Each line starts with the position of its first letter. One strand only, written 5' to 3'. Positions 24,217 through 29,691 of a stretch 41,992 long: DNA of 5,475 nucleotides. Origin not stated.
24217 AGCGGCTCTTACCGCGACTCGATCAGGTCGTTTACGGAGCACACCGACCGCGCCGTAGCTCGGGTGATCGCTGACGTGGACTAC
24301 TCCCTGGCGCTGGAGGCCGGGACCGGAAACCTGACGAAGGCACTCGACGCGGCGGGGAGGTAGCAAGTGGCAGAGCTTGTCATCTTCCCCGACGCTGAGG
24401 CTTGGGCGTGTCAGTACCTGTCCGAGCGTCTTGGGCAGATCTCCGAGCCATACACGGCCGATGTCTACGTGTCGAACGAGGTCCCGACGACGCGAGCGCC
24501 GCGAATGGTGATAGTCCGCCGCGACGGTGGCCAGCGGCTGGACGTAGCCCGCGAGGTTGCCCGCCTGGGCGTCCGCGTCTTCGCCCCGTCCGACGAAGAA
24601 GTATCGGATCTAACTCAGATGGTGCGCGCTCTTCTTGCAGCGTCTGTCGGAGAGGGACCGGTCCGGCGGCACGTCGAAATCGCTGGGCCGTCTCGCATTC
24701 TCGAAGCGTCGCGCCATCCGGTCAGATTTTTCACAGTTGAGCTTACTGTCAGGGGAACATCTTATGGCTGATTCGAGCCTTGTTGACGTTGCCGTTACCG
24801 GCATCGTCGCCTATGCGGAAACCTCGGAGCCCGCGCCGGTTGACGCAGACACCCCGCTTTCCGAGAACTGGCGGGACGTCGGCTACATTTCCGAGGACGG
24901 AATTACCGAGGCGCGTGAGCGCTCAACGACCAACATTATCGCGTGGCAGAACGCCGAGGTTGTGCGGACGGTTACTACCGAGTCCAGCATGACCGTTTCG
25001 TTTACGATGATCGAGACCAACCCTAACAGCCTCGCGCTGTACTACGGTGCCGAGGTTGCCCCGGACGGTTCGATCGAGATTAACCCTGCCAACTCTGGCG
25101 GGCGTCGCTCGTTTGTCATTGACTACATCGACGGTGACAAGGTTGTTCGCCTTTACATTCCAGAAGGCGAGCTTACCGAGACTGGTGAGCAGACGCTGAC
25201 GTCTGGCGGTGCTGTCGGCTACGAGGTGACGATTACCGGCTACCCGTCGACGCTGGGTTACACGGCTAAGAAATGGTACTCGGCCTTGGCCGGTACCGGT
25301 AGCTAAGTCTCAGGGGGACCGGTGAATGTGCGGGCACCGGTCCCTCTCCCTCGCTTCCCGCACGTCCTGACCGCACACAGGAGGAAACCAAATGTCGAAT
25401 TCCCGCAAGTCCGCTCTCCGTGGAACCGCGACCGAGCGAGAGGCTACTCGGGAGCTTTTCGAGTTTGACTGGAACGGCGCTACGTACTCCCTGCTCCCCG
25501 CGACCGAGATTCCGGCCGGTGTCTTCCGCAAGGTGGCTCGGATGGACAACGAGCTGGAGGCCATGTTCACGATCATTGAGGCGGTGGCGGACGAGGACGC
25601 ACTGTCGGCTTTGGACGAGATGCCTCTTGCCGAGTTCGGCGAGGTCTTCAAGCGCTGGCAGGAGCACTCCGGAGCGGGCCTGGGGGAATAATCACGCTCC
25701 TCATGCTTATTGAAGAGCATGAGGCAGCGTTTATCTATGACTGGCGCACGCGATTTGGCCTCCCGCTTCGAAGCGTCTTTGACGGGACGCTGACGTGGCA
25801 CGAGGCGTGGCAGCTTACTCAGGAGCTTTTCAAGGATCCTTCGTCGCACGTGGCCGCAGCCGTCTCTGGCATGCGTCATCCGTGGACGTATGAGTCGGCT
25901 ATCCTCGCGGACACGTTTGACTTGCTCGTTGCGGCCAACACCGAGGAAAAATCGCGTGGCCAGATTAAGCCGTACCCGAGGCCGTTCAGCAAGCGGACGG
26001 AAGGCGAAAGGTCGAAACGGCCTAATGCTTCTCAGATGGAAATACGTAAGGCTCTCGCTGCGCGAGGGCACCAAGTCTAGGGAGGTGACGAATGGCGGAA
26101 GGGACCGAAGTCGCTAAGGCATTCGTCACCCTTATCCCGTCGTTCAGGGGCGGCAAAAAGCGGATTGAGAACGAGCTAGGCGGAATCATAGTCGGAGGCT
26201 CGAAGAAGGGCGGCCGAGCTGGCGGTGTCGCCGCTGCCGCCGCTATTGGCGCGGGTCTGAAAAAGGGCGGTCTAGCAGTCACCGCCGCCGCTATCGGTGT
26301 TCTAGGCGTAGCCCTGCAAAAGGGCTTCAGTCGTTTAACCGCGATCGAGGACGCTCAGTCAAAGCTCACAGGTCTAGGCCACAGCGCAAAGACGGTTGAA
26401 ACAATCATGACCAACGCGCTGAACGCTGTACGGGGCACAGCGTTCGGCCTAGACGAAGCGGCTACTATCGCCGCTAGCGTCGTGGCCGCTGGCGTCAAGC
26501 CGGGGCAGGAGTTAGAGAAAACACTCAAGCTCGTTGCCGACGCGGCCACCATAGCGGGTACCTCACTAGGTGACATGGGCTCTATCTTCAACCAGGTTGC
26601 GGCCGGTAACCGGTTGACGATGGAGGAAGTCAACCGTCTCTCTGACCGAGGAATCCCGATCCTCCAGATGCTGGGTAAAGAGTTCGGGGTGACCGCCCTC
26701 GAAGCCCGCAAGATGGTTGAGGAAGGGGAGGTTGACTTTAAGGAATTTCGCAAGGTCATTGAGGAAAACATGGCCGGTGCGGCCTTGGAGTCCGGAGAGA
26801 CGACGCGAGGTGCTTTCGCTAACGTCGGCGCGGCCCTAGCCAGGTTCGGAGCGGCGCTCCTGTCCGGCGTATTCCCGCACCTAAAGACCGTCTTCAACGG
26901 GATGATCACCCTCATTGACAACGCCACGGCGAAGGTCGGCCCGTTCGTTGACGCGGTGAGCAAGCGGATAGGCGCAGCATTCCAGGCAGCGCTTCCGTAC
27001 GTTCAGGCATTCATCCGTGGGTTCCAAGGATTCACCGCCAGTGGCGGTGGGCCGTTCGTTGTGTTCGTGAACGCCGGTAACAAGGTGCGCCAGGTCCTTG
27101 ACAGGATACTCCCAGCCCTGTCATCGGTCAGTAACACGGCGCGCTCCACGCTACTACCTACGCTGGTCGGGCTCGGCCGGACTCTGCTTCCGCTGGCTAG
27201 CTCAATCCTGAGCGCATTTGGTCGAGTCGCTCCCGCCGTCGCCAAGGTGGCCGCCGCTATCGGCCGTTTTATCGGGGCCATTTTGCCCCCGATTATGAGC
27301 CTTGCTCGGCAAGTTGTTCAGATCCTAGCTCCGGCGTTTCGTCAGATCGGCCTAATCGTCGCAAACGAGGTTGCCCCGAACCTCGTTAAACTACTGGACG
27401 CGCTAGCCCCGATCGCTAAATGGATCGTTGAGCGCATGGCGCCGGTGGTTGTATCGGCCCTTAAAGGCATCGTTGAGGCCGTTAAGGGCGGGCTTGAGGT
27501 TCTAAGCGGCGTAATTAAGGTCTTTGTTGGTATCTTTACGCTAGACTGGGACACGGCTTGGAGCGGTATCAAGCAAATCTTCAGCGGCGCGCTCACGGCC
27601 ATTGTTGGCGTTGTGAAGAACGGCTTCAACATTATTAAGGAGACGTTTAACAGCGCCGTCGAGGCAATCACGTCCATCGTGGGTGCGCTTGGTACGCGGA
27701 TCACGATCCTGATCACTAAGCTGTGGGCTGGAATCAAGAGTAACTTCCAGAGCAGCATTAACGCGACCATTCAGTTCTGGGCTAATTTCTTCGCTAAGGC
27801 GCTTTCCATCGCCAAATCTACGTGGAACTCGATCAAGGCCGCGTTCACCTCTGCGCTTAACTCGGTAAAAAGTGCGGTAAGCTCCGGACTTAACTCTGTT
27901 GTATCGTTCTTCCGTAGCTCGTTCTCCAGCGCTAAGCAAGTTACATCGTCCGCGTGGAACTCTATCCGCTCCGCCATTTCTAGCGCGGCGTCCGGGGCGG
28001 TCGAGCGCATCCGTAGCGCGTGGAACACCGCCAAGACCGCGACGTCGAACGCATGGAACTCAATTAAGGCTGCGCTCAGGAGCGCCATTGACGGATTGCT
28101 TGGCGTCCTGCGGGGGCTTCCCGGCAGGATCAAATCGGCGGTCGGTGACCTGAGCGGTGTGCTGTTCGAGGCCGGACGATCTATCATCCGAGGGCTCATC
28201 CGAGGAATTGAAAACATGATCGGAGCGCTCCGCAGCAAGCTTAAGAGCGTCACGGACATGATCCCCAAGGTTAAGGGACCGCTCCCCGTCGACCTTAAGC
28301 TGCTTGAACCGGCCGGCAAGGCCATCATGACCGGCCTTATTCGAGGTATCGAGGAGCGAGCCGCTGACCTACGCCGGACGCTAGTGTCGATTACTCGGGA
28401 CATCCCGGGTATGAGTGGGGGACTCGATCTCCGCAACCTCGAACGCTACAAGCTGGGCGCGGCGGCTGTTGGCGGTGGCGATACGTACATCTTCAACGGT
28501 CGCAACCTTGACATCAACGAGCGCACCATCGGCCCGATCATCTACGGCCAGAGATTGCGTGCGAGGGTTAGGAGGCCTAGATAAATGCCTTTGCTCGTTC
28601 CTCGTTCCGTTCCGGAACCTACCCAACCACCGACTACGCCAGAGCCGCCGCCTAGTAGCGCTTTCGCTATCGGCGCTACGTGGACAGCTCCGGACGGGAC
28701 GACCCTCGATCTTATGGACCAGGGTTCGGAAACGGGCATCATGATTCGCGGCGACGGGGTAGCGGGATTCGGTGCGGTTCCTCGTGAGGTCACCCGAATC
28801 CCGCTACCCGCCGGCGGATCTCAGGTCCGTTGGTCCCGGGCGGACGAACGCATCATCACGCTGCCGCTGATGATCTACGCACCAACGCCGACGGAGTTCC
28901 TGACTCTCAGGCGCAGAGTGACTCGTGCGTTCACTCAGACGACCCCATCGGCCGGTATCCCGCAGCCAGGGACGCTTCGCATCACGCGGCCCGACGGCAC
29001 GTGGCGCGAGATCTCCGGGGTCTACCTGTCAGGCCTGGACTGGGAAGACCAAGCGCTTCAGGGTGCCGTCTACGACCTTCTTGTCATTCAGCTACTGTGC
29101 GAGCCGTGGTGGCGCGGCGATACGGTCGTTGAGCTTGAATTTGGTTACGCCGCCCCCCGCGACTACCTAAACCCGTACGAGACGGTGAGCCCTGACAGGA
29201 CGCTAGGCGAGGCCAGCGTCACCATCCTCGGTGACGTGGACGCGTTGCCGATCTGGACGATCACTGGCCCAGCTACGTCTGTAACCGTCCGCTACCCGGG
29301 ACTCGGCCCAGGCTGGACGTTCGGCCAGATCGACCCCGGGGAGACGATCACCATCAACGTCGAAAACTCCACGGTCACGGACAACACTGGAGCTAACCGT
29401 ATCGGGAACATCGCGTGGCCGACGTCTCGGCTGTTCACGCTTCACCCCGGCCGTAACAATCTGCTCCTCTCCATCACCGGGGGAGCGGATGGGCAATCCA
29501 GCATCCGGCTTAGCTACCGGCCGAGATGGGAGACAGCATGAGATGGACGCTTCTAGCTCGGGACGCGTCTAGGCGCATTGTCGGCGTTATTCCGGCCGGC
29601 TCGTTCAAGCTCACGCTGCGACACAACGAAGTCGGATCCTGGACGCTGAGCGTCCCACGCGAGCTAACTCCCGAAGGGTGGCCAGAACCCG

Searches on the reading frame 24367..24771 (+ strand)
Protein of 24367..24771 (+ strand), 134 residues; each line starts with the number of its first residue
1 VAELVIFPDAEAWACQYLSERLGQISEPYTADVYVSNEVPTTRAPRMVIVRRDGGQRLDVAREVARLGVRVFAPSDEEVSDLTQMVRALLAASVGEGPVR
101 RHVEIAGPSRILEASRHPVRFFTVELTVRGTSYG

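Call 47: search_protein_families(library=phrogs, proteins=[window:24367-24771:+], max_evalue=0.001)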
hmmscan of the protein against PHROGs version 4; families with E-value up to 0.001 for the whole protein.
window:24367-24771:+ (134 aa): 3 families
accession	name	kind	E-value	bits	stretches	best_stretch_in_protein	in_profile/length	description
phrog_123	-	connector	5.1e-18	66.3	1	3-130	2-134/139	tail terminator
phrog_6485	-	connector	7.3e-07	30.2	1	6-92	8-87/131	tail terminator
phrog_1892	-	tail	1.6e-05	26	1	5-127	2-116/123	minor tail protein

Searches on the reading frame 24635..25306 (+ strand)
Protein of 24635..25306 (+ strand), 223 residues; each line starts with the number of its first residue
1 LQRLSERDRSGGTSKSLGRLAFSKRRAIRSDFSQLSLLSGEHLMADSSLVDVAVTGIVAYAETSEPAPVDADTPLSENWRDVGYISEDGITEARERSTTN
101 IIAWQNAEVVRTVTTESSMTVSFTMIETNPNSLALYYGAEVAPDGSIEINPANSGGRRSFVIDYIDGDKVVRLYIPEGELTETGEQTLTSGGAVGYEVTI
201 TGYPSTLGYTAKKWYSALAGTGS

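Call 47: search_protein_families(library=phrogs, proteins=[window:24635-25306:+], max_evalue=0.001)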
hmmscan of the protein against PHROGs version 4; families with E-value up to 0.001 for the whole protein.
window:24635-25306:+ (223 aa): 3 families
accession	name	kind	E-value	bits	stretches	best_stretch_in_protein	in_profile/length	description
phrog_117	-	tail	4.2e-46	158.8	1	44-215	30-213/319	major tail protein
phrog_476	-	tail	2.3e-27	97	1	46-215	17-209/296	major tail protein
phrog_6767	-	unknown function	3.1e-05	24.8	1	70-201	20-151/169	-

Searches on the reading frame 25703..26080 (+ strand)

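Call 47: search_protein_families(library=phrogs, proteins=[window:25703-26080:+], max_evalue=0.001)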
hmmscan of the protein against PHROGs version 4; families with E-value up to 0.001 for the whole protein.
window:25703-26080:+ (125 aa): 7 families
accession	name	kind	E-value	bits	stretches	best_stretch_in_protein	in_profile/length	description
phrog_4075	-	tail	1e-11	45.7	1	2-99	105-198/227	tail assembly chaperone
phrog_5813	-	tail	5.4e-10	40.2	1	13-121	160-271/318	tail assembly chaperone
phrog_1326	-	tail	2e-07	31.7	1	4-120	138-255/265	tail assembly chaperone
phrog_15731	-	tail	2.7e-05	24.7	1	3-77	106-178/266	tail assembly chaperone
phrog_3656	-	tail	0.00012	22.7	1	2-103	152-258/300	tail assembly chaperone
phrog_3166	-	unknown function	0.00013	23.1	1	31-99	2-66/95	-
phrog_2624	-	tail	0.00029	21.5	0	59-121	201-265/270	tail assembly chaperone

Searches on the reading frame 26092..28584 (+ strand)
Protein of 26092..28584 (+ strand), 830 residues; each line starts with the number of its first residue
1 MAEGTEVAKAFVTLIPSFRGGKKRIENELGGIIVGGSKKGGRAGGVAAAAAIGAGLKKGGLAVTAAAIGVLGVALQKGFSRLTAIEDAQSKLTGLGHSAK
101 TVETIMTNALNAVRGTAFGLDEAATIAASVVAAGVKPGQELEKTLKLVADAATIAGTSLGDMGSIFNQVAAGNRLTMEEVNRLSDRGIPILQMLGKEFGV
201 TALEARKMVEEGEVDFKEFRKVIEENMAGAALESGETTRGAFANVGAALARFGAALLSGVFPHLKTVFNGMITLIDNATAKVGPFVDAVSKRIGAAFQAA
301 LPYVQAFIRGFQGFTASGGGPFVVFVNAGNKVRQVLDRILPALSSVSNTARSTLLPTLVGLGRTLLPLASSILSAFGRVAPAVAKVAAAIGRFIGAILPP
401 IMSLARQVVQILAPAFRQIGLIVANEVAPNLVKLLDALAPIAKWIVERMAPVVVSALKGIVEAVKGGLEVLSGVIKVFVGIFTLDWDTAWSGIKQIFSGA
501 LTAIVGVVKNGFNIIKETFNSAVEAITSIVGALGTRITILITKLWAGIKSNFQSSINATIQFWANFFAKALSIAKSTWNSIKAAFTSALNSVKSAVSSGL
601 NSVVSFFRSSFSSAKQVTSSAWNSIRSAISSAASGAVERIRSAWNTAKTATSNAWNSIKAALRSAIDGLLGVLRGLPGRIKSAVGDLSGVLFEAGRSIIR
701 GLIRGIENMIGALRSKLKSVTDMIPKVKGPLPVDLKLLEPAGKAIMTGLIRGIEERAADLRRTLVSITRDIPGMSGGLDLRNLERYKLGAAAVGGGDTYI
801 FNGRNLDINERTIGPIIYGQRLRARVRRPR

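Call 47: search_protein_families(library=phrogs, proteins=[window:26092-28584:+], max_evalue=0.001)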
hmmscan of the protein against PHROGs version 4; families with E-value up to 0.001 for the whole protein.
window:26092-28584:+ (830 aa): 28 families (the best 25 are shown)
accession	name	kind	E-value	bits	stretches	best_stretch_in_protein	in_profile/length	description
phrog_971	-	lysis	6.5e-82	277.8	1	25-717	103-756/1338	endolysin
phrog_58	-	tail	1.8e-80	272.9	1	41-777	299-1010/1544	tail length tape measure protein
phrog_8927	-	tail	1.6e-68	233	2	37-309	210-481/1619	tail length tape measure protein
phrog_16277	-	tail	1.6e-61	208.8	1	37-295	198-451/1851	tail length tape measure protein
phrog_305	-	tail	2.1e-60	206.4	2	561-773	540-754/1001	tail length tape measure protein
phrog_10780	-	tail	2.4e-46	159.1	1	5-661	1-508/1694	tail length tape measure protein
phrog_1942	-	tail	3.6e-44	152.6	1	46-265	119-340/1178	tail length tape measure protein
phrog_5493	-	tail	2e-32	113.5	1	116-767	446-1023/1102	tail length tape measure protein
phrog_1204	-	tail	9.7e-29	100.9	3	350-616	769-1015/1483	tail protein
phrog_1272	-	tail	1.9e-28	99.8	2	240-675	636-1073/1606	tail length tape measure protein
phrog_167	-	tail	1.2e-27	97.2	1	73-727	300-1006/1555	tail length tape measure protein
phrog_1535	-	tail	2.7e-22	79.8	2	541-729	870-1041/1152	tail length tape measure protein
phrog_4070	-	tail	1.3e-21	77.5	1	425-727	147-413/989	tail length tape measure protein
phrog_4200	-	tail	3.9e-21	76.2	1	342-767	127-560/732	tail length tape measure protein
phrog_1686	-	tail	8.3e-20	71.3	1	29-510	83-502/1224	tail length tape measure protein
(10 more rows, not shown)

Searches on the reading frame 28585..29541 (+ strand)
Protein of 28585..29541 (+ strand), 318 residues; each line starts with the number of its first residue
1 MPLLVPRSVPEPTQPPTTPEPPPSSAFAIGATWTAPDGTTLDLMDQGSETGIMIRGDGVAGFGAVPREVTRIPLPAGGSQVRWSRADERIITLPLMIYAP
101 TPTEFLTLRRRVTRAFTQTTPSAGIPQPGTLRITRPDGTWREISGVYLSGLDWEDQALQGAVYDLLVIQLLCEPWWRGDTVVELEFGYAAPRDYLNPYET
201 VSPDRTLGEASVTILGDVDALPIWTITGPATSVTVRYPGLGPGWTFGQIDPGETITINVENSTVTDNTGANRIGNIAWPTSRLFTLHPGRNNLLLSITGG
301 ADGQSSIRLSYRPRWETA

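Call 79: search_protein_families(library=phrogs, proteins=[window:28585-29541:+], max_evalue=0.001)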
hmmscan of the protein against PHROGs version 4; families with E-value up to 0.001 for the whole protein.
window:28585-29541:+ (318 aa): 4 families
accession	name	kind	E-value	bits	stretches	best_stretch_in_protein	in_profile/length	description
phrog_106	-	tail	5.8e-23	82.6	1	23-317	33-318/329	minor tail protein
phrog_33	-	tail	6.5e-18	66.1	1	60-315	60-277/651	distal tail protein Dit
phrog_5577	-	tail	7.8e-12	46.2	1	37-308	16-287/295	minor tail protein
phrog_202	-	tail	3e-06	27.4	1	249-315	458-522/523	distal tail protein Dit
